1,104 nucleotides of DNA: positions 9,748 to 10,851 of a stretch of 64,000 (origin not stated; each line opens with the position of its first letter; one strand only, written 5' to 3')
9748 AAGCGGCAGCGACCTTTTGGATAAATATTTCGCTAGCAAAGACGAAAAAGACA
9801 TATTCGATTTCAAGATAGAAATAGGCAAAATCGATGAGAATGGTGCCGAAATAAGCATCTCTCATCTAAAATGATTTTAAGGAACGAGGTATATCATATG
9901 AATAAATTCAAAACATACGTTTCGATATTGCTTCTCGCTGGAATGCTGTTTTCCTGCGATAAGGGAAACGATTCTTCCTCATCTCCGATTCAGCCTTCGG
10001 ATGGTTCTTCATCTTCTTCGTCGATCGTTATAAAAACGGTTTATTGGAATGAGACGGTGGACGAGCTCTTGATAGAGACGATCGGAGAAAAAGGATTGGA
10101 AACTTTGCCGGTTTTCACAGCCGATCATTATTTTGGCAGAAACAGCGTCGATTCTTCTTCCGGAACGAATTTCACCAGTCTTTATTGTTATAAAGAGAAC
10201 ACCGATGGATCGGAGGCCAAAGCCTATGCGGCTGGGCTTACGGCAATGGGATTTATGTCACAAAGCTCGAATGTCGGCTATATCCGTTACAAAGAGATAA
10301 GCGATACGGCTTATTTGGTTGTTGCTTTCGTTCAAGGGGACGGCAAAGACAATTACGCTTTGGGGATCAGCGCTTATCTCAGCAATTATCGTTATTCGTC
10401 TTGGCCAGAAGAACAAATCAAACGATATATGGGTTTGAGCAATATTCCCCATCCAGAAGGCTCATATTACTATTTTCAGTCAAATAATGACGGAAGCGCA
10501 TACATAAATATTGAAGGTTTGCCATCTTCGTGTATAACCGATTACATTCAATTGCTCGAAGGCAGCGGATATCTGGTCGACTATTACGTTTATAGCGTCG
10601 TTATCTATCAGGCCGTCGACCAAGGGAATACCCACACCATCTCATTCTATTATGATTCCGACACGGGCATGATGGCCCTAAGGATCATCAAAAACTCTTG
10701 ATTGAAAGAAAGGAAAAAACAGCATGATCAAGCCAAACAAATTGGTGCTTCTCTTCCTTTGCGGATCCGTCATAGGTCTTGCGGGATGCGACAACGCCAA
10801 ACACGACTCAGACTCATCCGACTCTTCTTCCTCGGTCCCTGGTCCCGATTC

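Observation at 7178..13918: Surface lipoprotein cassette: M6-like metalloprotease flanked by two paralogous two-module lipoproteins, followed by a 1064-aa Ig-like protein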

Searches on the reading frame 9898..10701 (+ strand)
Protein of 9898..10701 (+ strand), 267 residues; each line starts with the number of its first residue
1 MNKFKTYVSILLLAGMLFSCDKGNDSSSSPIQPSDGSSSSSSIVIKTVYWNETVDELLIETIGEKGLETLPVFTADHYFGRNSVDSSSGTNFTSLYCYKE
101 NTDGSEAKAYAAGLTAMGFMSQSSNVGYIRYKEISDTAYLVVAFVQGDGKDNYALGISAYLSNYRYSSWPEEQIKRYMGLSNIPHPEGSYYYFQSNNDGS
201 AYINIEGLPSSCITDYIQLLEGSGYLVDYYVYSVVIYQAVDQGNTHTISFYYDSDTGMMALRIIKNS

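Call 3: search_protein_families(library=pfam, proteins=[window:9898-10701:+], max_evalue=0.1)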
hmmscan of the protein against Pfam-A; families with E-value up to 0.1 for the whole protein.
window:9898-10701:+ (267 aa): 1 family
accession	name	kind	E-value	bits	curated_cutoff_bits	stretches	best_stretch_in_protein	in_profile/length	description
PF20234.3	DUF6591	-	0.0047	17.2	27.1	1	168-263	6-93/228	Family of unknown function (DUF6591)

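Call 4: search_protein_families(library=ncbifam, proteins=[window:9898-10701:+], max_evalue=0.1)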
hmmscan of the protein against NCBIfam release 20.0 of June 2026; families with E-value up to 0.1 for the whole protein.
window:9898-10701:+ (267 aa): 1 family
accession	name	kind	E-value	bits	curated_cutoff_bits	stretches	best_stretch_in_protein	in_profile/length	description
NF053691.1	BamM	equivalog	0.0022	17.1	315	1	1-29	1-29/376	BamM family beta-barrel-assembly machinery protein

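Call 22: find_homologous_proteins(query=A1, max_evalue=0.01)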
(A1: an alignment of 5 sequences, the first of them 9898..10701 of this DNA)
Query A1 (5 sequences) (267 aa, profile of the alignment): 9 proteins with E <= 0.01 among 8000 candidates.
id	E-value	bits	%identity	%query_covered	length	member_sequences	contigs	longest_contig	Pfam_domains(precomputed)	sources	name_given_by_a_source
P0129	2.6e-133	461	58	100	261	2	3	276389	-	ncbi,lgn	-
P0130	1.7e-129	449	100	100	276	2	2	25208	-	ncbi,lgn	-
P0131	3.0e-129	448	57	96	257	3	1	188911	-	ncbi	-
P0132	5.2e-124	431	58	100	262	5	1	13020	-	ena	-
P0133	4.6e-123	428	55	100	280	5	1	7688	-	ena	-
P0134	8.0e-120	417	36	92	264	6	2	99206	-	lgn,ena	-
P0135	5.3e-119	414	36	85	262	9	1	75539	-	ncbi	-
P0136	1.6e-113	396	39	80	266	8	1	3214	-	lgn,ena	-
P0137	5.2e-108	378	39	91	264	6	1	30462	-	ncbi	-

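Call 40: search_protein_representatives(alignment_id=A4)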
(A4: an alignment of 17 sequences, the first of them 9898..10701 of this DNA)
Query: 17 sequences, 270 profile positions. Proteins with E-value up to 0.001 (for the whole library): 310; up to 1e-10: 97; up to 1e-30: 7. The best 150 are listed.
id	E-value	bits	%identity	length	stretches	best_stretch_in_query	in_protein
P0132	6.6e-102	356.6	-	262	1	3-268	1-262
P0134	2.6e-97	341.5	-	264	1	3-269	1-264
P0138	2.0e-64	233.6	-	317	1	1-270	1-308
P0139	1.8e-61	223.9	-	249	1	3-267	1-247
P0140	5.4e-56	206.0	-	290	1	1-270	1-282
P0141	3.5e-49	183.7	-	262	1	9-265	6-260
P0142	6.4e-32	127.1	-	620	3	48-260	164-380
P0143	2.3e-25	105.5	-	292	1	3-257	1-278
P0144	4.4e-25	104.6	-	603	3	160-256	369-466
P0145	2.9e-24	102.0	-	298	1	20-231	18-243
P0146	2.0e-23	99.2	-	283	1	8-257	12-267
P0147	2.3e-23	99.0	-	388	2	36-264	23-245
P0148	3.5e-23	98.4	-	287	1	4-263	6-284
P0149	1.1e-22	96.8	-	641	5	159-266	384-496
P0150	3.2e-22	95.2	-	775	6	168-255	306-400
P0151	1.3e-21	93.2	-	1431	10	169-266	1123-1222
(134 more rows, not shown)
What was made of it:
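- The family includes arrays with up to 10 matched stretches in proteins up to 1431 aa, which is unlike a dedicated chaperone (call 40).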

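Call 42: predict_structure(alignment_id=A4)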
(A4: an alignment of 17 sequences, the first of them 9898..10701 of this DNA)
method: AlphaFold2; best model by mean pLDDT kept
length: 267 residues; sequences in the alignment: 17
mean_pLDDT: 67.3   pTM: 0.48
mean pLDDT of the five models: 67.3, 67.2, 65.2, 64.4, 62.4
residues with pLDDT >= 90: 34; 70-90: 105; 50-70: 79; < 50: 49
segments of 3 or more residues with pLDDT < 50: 1-46
pLDDT, mean of each block of 10 residues (from residue 1): 31 30 29 35 50 75 68 63 62 67 58 64 65 65 70 71 74 82 89 73 84 95 93 78 89 79 84
secondary structure, 60 per line:
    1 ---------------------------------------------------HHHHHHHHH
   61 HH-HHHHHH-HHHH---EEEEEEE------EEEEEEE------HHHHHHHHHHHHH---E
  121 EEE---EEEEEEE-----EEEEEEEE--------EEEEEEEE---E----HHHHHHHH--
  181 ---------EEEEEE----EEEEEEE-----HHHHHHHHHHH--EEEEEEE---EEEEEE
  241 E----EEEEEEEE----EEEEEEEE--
elements in order: H52-62 H64-69 H71-74 E78-84 E91-97 H104-116 E120-123 E127-133 E139-146 E155-162 H171-178 E190-195 E200-206 H212-222 E225-231 E235-241 E246-253 E258-265

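Call 45: search_protein_families(library=pfam, alignment_id=A7, max_evalue=0.01)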
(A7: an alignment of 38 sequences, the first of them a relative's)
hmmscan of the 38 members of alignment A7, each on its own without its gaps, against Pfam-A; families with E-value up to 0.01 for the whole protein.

A. member 1, P0138 (317 aa): 0 families

B. families by the number of members that match (of 38 scanned): 11 families
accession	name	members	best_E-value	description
PF07523.18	Big_3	2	1.2e-15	Bacterial Ig-like domain (group 3)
PF11193.13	DUF2812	2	4.7e-05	Protein of unknown function (DUF2812)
PF02170.28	PAZ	2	0.00056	PAZ domain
PF01391.23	Collagen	1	1.6e-17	Collagen triple helix repeat (20 copies)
PF02368.24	Big_2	1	5.5e-05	Bacterial Ig-like domain (group 2)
PF20234.3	DUF6591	1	0.00022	Family of unknown function (DUF6591)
PF18912.6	DZR_2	1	0.00042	Double zinc ribbon domain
PF08796.15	DUF1797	1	0.00057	Protein of unknown function (DUF1797)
PF09259.16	Fve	1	0.0011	Fungal immunomodulatory protein Fve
PF03793.24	PASTA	1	0.0033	PASTA domain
PF05657.16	DUF806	1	0.0048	Protein of unknown function (DUF806)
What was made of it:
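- On DUF6591 (PF20234): Only 1 of 38 wider family members hits, at 2e-4 (call 45).
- On Lactococcal-type PrtP/PrtM/Opp proteolytic system: No S8 or rotamase domains (calls 3, 4, 45).
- They have no rotamase or known inhibitor domain (calls 3, 45).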

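Call 47: fold_search(model_id=the predicted structure, library=pdb)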
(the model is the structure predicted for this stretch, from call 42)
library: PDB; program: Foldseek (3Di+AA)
matches with E <= 10: 1388; with E <= 0.001: 0
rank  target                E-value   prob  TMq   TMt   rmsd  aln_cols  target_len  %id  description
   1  6y2r_B                2.4e-03  0.97  0.22  0.17  19.3       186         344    8  Escherichia coli R255A RnlA endoribonuclease (single alanine mutant of RnlA) (released 2021-05-12)
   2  5x04_B                3.2e-03  0.25  0.15  0.16  17.0       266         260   10  12:0-ACP thioesterase from Umbellularia californica (released 2017-10-25)
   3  3rqb_B                3.6e-03  0.33  0.15  0.15  14.7       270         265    8  Crystal Structure of Conserved Protein of Unknown Function with Hot dog Fold from Alicyclobacillus acidocaldarius (released 2011-05-18)
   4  5il6_A                4.0e-03  0.23  0.13  0.13  15.5       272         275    8  Crystal structure of the dehydratase domain of RzxB from Pseudomonas fluorescens (released 2017-03-29)
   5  9xps_1                4.3e-03  0.35  0.15  0.16  15.9       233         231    9  The neck structure of the Phage Phikz (released 2026-02-11)
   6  3rqb_A                4.8e-03  0.20  0.13  0.13  17.2       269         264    9  Crystal Structure of Conserved Protein of Unknown Function with Hot dog Fold from Alicyclobacillus acidocaldarius (released 2011-05-18)
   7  2bol_A                5.3e-03  0.20  0.12  0.12  19.2       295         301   10  CRYSTAL STRUCTURE AND ASSEMBLY OF TSP36, A METAZOAN SMALL HEAT SHOCK PROTEIN (released 2005-09-23)
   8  3kg6_C                6.3e-03  0.33  0.15  0.15  15.9       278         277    8  Dehydratase domain from CurF module of Curacin polyketide synthase (released 2010-01-19)
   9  7zmf_B                6.3e-03  0.23  0.14  0.13  16.2       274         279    9  Dehydratase domain of module 3 from Brevibacillus Brevis orphan BGC11 (released 2022-09-21)
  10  5tz7_A                6.7e-03  0.33  0.17  0.16  15.9       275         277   10  Crystal Structure of CurK Dehydratase D1169N Inactive Mutant (released 2017-01-11)
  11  4r4u_C                6.7e-03  0.30  0.14  0.14  15.6       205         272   10  Crystal structure of acyl-CoA thioesterase tesB from Yersinia pestis in complex with coenzyme A (released 2015-04-15)
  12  4qfw_B                7.0e-03  0.21  0.12  0.12  15.9       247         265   10  Crystal structure of acyl-CoA thioesterase tesB from Yersinia pestis (released 2014-06-04)
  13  5bp4_R                7.4e-03  0.33  0.16  0.08  15.8       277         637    7  Modifying region (DH-ER-KR) of a mycocerosic acid synthase-like (MAS-like) PKS (released 2016-03-09)
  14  9xps_7                7.4e-03  0.25  0.14  0.16  17.8       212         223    9  The neck structure of the Phage Phikz (released 2026-02-11)
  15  9xps_6                7.9e-03  0.28  0.14  0.15  17.2       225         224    9  The neck structure of the Phage Phikz (released 2026-02-11)
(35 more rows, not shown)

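Call 50: find_encoding_contigs(protein=P0143, flank=6000, max_places=2)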
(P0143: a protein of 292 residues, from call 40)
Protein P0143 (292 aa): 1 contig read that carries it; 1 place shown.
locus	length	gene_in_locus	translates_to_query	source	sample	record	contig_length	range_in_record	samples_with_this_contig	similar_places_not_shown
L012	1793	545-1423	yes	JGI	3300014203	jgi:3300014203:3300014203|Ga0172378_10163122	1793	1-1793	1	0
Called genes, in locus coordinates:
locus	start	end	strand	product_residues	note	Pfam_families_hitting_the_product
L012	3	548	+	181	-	?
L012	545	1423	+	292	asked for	-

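Call 55: find_related_loci(query=A9, collection=metagenome_contigs, flank=7000)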
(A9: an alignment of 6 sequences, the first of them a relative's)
Query A9 (283 aa) in metagenome_contigs; peptide patterns used: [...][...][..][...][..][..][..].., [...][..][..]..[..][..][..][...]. (x = any residue, [..] = any of these).
299 stretches matched a pattern; 10 encode a relative of the query (tblastn E <= 1e-3); 10 distinct loci.
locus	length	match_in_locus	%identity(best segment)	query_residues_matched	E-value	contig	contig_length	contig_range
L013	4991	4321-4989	60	1-216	5e-81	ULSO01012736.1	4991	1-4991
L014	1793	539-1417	36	9-280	5e-48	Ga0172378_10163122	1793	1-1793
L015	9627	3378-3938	42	44-232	1e-39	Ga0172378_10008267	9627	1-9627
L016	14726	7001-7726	38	26-264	2e-37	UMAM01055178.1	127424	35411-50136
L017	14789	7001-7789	37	8-264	1e-36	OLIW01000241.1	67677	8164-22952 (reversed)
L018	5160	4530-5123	40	8-200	6e-32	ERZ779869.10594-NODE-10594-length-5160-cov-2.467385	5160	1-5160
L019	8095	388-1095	31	31-246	5e-30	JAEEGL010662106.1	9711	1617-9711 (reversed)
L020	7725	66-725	31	44-246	1e-28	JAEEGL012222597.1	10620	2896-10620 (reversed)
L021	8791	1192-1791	32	44-238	8e-28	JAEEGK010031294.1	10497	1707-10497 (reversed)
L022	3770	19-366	33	126-238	1e-13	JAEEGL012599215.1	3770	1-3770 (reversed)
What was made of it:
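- Tried and rejected: A six-sequence subfamily worked (call 55).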

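Call 57: search_protein_families(library=pfam, proteins=[L016:4160-6940:+, L013:1215-4337:+, L018:1740-4529:+, L015:2-2941:+, L021:2-1096:+, L019:1277-2230:+, L020:929-2572:+, L021:2179-3582:+], max_evalue=0.01)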
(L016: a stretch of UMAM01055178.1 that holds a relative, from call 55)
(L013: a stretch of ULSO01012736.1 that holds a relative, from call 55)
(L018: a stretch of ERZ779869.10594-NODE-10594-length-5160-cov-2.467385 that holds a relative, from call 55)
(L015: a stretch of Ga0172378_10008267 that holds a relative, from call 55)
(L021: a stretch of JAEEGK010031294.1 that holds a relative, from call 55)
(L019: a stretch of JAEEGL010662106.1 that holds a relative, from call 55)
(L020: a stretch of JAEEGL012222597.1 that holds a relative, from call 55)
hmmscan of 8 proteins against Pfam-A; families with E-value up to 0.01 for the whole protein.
L016:4160-6940:+ (926 aa): 6 families
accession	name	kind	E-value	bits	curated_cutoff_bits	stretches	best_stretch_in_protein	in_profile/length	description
PF02368.24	Big_2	-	6e-35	119.5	22.8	3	732-805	1-71/79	Bacterial Ig-like domain (group 2)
PF13629.12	T2SS-T3SS_pil_N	-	8.3e-07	29.1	23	1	304-349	28-72/72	Pilus formation protein N terminal region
PF25354.1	Ig_NUP210_16th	-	1.1e-05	25.3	27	0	764-799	24-60/72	NUP210-like, Ig-like domain 16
PF00754.31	F5_F8_type_C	-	1.9e-05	25.2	28.2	1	445-510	51-114/127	F5/8 type C domain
PF22633.2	F5_F8_type_C_2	-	0.0037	18.3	27.8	0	446-505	37-90/91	NedA-like, galactose-binding domain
PF20578.4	aBig_2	-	0.0046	17.2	27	0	761-809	28-78/89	Atrophied bacterial Ig domain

L013:1215-4337:+ (1040 aa): 2 families
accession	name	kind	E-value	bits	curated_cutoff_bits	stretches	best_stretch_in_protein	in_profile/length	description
PF02368.24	Big_2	-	8.2e-18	64.6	22.8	3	569-642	2-74/79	Bacterial Ig-like domain (group 2)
PF20578.4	aBig_2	-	0.0016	18.6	27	1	845-933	6-88/89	Atrophied bacterial Ig domain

L018:1740-4529:+ (929 aa): 3 families
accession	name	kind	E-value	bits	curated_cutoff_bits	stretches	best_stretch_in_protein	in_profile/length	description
PF02368.24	Big_2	-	1.6e-33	114.9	22.8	3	549-619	2-72/79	Bacterial Ig-like domain (group 2)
PF00754.31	F5_F8_type_C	-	4.6e-05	24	28.2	1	451-515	52-114/127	F5/8 type C domain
PF13629.12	T2SS-T3SS_pil_N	-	0.00049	20.2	23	1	308-353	27-71/72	Pilus formation protein N terminal region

L015:2-2941:+ (979 aa): 1 family
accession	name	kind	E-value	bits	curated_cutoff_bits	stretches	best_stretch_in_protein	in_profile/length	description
PF02368.24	Big_2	-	1.8e-24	85.9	22.8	3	590-663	1-72/79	Bacterial Ig-like domain (group 2)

L021:2-1096:+ (364 aa): 3 families
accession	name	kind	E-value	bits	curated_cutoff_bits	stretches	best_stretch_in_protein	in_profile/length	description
PF02368.24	Big_2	-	2e-08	34.5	22.8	1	174-247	1-70/79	Bacterial Ig-like domain (group 2)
PF00754.31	F5_F8_type_C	-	0.00029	21.4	28.2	1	78-140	59-110/127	F5/8 type C domain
PF13629.12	T2SS-T3SS_pil_N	-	0.0073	16.4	23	0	216-251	29-60/72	Pilus formation protein N terminal region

L019:1277-2230:+ (317 aa): 0 families

L020:929-2572:+ (547 aa): 0 families

L021:2179-3582:+ (467 aa): 3 families
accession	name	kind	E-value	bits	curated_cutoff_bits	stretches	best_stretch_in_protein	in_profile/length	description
PF13304.12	AAA_21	-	1.8e-12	48.4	27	1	47-395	2-303/304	AAA domain, putative AbiEii toxin, Type IV TA system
PF13476.12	AAA_23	-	0.004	18.2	27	1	11-206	1-169/201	AAA domain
PF02463.25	SMC_N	-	0.0085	16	40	0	44-366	24-172/220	RecF/RecN/SMC N terminal domain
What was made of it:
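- Ig-like and discoidin-type domains are common in adhesins (calls 3, 57).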

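Call 58: search_protein_families(library=ncbifam, proteins=[L016:4160-6940:+, L013:1215-4337:+, L018:1740-4529:+, L015:2-2941:+, L021:2-1096:+, L019:1277-2230:+, L020:929-2572:+, L021:2179-3582:+], max_evalue=0.01)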
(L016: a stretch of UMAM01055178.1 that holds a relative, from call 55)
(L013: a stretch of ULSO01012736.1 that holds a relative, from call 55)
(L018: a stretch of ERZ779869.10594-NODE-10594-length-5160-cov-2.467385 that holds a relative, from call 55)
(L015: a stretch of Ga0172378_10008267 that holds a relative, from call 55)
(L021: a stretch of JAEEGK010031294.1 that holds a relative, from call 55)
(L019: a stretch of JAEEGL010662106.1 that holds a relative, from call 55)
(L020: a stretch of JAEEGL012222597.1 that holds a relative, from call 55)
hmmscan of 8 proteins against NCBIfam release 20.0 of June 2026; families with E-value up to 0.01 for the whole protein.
L016:4160-6940:+ (926 aa): 0 families

L013:1215-4337:+ (1040 aa): 1 family
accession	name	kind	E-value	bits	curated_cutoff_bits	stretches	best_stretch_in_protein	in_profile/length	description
NF050142.1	PG1828_fam_lipo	equivalog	0.0082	16.9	50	0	4-49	2-44/59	PG1828 family lipoprotein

L018:1740-4529:+ (929 aa): 0 families

L015:2-2941:+ (979 aa): 1 family
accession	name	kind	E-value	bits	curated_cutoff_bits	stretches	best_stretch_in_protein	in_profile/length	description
NF053514.2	JUQZ_fam_ocin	equivalog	0.00018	21.7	40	1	634-665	68-99/107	BLB8/JUQZ-1 family protein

L021:2-1096:+ (364 aa): 0 families

L019:1277-2230:+ (317 aa): 0 families

L020:929-2572:+ (547 aa): 0 families

L021:2179-3582:+ (467 aa): 1 family
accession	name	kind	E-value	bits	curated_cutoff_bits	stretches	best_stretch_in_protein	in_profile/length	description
TIGR00611.2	recf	equivalog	7.6e-07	28.6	172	1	9-126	1-102/339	DNA replication/repair protein RecF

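Call 66: search_protein_families(library=pfam, proteins=[L016:114-674:-, L016:684-1298:-, L016:1295-2068:-, L016:2191-2802:-, L016:7899-8408:+, L016:8405-9439:+, L016:9534-10406:+, L016:10500-12080:+, L016:12141-13370:+, L015:4175-5782:-], max_evalue=0.001)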
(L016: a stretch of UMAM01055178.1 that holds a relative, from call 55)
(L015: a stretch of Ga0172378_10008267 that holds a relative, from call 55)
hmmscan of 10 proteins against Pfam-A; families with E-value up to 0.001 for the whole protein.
L016:114-674:- (186 aa): 2 families
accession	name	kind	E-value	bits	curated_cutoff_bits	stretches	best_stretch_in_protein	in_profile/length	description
PF00156.33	Pribosyltran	-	2.4e-28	98.9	26.3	1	8-159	3-157/158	Phosphoribosyl transferase domain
PF14681.12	UPRTase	-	0.00025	21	27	1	24-128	55-159/206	Uracil phosphoribosyltransferase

L016:684-1298:- (204 aa): 4 families
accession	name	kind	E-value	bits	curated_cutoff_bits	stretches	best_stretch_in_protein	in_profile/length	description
PF00132.30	Hexapep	-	1.2e-15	56.9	27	1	140-174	2-36/36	Bacterial transferase hexapeptide (six repeats)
PF12464.13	Mac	-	1.5e-14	54.4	22.1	1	6-57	1-53/53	Maltose acetyltransferase hexapeptide capping motif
PF14602.12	Hexapep_2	-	1.9e-09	37.5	27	1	139-173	1-33/34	Hexapeptide repeat of succinyl-transferase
PF25084.1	LbH_EIF2B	-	1.5e-05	25.4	54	0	142-174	64-95/105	EIF2B subunit epsilon LbH domain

L016:1295-2068:- (257 aa): 5 families
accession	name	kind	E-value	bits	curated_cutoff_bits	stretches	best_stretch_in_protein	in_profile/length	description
PF00583.31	Acetyltransf_1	-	1.1e-13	51.9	20.7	1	35-125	21-116/116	Acetyltransferase (GNAT) family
PF13508.13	Acetyltransf_7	-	3.8e-13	50.1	27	1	50-126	6-83/84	Acetyltransferase (GNAT) domain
PF13527.13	Acetyltransf_9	-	5.9e-11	42.9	25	1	2-125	2-124/127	Acetyltransferase (GNAT) domain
PF01337.24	Barstar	-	1.6e-09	38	23.4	1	160-243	2-80/96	Barstar (barnase inhibitor)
PF13673.13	Acetyltransf_10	-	1.5e-07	31.8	23.6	1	43-111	27-90/128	Acetyltransferase (GNAT) domain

L016:2191-2802:- (203 aa): 0 families

L016:7899-8408:+ (169 aa): 1 family
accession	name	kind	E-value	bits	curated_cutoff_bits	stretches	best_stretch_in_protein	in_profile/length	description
PF04542.20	Sigma70_r2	-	3e-10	40.2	24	1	30-88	10-70/71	Sigma-70 region 2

L016:8405-9439:+ (344 aa): 0 families

L016:9534-10406:+ (290 aa): 0 families

L016:10500-12080:+ (526 aa): 0 families

L016:12141-13370:+ (409 aa): 2 families
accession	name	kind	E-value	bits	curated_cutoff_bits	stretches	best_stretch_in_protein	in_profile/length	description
PF00464.25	SHMT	-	1.8e-162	540.9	27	1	3-378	3-399/399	Serine hydroxymethyltransferase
PF00155.27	Aminotran_1_2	-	1.3e-10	41.5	19.7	1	57-363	37-351/361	Aminotransferase class I and II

L015:4175-5782:- (535 aa): 0 families

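Call 75: find_encoding_contigs(protein=P0139, flank=8000, max_places=2)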
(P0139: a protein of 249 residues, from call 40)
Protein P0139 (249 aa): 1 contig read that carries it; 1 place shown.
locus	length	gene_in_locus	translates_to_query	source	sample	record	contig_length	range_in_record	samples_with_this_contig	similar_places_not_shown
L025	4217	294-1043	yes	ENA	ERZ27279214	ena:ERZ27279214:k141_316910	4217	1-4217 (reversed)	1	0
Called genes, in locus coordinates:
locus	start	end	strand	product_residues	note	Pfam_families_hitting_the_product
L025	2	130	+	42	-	?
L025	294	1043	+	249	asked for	-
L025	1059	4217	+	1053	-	?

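Call 76: find_encoding_contigs(protein=P0141, flank=8000, max_places=2)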
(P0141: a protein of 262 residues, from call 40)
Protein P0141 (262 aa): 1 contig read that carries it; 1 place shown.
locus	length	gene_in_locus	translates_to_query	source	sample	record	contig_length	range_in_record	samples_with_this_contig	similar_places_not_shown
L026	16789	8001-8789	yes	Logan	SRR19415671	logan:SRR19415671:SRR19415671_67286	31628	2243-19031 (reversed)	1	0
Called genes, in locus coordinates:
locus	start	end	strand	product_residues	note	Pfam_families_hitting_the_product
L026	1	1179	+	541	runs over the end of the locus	PF00005:ABC_tran, PF02463:SMC_N (weak), PF13401:AAA_22 (faint), PF00005:ABC_tran, PF08352:oligo_HPY (weak)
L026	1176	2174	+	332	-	PF00005:ABC_tran, PF13304:AAA_21 (faint), PF13401:AAA_22 (faint), PF13166:AAA_13 (faint), PF08352:oligo_HPY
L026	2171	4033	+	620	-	-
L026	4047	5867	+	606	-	-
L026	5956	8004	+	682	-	-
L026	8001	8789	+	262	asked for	-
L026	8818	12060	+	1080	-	PF02368:Big_2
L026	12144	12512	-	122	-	-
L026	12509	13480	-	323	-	PF21247:Fic-like_C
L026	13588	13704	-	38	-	-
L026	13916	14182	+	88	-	-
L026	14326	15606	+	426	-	PF13173:AAA_14, PF13635:DUF4143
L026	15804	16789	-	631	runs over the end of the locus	PF07973:tRNA_SAD, PF00587:tRNA-synt_2b, PF03129:HGTP_anticodon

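Call 77: find_encoding_contigs(protein=P0145, flank=8000, max_places=2)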
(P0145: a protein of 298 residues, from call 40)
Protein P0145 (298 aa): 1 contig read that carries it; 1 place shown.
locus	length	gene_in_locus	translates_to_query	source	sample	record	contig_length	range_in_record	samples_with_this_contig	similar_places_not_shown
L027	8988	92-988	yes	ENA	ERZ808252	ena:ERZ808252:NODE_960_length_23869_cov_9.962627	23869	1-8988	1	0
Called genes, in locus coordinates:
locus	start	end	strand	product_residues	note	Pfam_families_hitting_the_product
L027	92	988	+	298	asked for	-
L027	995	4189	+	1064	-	PF21461:HL_N-beta (faint), PF02368:Big_2, PF26182:Ig_NUP210_5th (weak)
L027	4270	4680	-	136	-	PF04073:tRNA_edit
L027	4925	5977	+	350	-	PF03547:Mem_trans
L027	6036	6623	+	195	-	-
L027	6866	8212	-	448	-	PF14501:HATPase_c_5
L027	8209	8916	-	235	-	PF00072:Response_reg, PF04397:LytTR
